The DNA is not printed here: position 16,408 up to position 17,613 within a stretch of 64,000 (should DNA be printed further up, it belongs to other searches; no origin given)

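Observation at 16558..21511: UbiA prenyltransferase - type III PKS - methyltransferase - flavoprotein - SDR operon: an srs/agq-like phenolic-lipid cluster in a Bacteroidota genome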

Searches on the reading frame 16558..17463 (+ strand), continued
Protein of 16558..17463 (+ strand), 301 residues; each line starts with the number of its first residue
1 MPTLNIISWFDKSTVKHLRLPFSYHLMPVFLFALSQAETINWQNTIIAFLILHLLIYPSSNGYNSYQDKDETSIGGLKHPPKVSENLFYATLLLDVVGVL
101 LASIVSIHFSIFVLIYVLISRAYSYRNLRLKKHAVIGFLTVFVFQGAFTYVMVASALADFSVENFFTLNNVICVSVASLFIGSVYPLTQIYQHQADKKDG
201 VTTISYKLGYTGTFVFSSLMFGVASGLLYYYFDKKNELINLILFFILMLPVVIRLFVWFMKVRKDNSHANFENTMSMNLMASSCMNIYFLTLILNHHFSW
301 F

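Call 82: search_protein_families(library=pfam, proteins=[P0365, P0434, P0456, P0460, P0488, P0508, P0477], max_evalue=0.00001)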
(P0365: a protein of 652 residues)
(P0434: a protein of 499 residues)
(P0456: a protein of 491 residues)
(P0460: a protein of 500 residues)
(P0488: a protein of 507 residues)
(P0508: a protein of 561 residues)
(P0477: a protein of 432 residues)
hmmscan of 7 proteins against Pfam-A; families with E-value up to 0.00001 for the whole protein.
P0365 (652 aa): 6 families
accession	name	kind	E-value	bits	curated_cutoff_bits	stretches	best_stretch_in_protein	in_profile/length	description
PF00195.25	Chal_sti_synt_N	-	9.3e-34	117.3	27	1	294-504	15-225/225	Chalcone and stilbene synthases, N-terminal domain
PF02797.21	Chal_sti_synt_C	-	1.1e-22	81.1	27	1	522-648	10-146/151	Chalcone and stilbene synthases, C-terminal domain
PF01040.23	UbiA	-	1.6e-19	70.7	34.2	1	19-271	2-249/250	UbiA prenyltransferase family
PF08392.18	FAE1_CUT1_RppA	-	4.5e-11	43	27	1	401-505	104-208/290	FAE1/Type III polyketide synthase-like protein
PF08541.16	ACP_syn_III_C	-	5.2e-09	36.6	26.6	1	559-647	2-86/90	3-Oxoacyl-[acyl-carrier-protein (ACP)] synthase III C terminal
PF08545.16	ACP_syn_III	-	1.1e-07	32.1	24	1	441-503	6-64/80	3-Oxoacyl-[acyl-carrier-protein (ACP)] synthase III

P0434 (499 aa): 1 family
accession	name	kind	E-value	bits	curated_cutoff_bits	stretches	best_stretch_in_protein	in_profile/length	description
PF01040.23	UbiA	-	5.8e-18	65.5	34.2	1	21-270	3-249/250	UbiA prenyltransferase family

P0456 (491 aa): 1 family
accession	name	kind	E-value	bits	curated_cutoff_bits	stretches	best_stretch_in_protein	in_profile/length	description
PF01040.23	UbiA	-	1.2e-17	64.5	34.2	1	27-273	6-249/250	UbiA prenyltransferase family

P0460 (500 aa): 1 family
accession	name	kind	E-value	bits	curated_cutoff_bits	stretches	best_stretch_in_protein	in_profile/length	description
PF01040.23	UbiA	-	9.8e-17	61.5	34.2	1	18-253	2-239/250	UbiA prenyltransferase family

P0488 (507 aa): 1 family
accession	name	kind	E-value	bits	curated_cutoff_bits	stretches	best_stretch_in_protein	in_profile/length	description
PF01040.23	UbiA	-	3.1e-18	66.4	34.2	1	23-276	5-245/250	UbiA prenyltransferase family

P0508 (561 aa): 1 family
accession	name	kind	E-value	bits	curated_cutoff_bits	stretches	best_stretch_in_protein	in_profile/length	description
PF01040.23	UbiA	-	3.5e-07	30.2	34.2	1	30-278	9-241/250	UbiA prenyltransferase family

P0477 (432 aa): 1 family
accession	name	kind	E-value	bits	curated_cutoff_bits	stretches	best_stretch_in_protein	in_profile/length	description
PF01040.23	UbiA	-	6.6e-14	52.2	34.2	1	165-404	6-240/250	UbiA prenyltransferase family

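Call 83: list_cluster_members(proteins=[P0365, P0434, P0460, P0508, P0477, P0511, P0505, P0495, P0480, P0470])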
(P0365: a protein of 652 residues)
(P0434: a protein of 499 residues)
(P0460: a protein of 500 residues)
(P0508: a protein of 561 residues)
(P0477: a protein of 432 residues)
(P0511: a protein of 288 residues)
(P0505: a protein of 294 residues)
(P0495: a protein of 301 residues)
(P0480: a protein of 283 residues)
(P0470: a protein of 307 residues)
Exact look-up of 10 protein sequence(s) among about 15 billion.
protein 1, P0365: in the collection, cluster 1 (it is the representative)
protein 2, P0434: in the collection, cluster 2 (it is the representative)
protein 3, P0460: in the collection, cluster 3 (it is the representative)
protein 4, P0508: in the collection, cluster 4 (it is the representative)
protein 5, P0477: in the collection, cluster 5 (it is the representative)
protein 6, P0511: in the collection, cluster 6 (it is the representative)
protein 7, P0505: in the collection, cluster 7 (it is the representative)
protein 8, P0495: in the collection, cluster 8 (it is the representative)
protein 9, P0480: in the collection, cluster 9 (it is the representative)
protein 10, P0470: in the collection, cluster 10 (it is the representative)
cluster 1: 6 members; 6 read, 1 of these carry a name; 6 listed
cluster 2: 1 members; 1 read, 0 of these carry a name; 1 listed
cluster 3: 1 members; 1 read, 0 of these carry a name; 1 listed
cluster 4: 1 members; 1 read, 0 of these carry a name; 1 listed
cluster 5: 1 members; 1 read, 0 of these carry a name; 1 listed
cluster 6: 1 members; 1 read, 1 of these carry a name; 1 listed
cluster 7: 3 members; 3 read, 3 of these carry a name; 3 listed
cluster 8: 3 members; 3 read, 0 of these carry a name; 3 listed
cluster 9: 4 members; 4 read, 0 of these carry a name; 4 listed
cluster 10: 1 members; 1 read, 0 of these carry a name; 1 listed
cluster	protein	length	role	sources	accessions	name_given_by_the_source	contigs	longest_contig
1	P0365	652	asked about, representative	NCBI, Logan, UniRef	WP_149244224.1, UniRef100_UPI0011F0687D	UbiA family prenyltransferase [Dyadobacter sp. 32] | UbiA family prenyltransferase n=1 Tax=Dyadobacter sp. 32 TaxID=538966 RepID=UPI0011F0687D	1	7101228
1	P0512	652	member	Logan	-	-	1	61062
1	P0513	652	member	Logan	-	-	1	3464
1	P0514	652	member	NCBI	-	-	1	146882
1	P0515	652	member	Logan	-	-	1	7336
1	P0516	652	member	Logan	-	-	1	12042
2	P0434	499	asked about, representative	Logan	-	-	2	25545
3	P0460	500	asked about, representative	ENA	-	-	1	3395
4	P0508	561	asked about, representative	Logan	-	-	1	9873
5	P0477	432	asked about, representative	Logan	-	-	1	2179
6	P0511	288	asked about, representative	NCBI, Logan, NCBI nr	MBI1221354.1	MAG: hypothetical protein GC180_02020 [Bacteroidetes bacterium] | hypothetical protein [Bacteroidota bacterium]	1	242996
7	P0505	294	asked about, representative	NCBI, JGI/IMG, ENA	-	1,4-dihydroxy-2-naphthoate octaprenyltransferase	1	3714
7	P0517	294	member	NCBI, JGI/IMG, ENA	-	1,4-dihydroxy-2-naphthoate octaprenyltransferase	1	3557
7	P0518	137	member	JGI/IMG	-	1,4-dihydroxy-2-naphthoate octaprenyltransferase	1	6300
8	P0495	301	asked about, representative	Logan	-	-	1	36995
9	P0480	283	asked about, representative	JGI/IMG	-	-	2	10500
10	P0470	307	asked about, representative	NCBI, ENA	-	-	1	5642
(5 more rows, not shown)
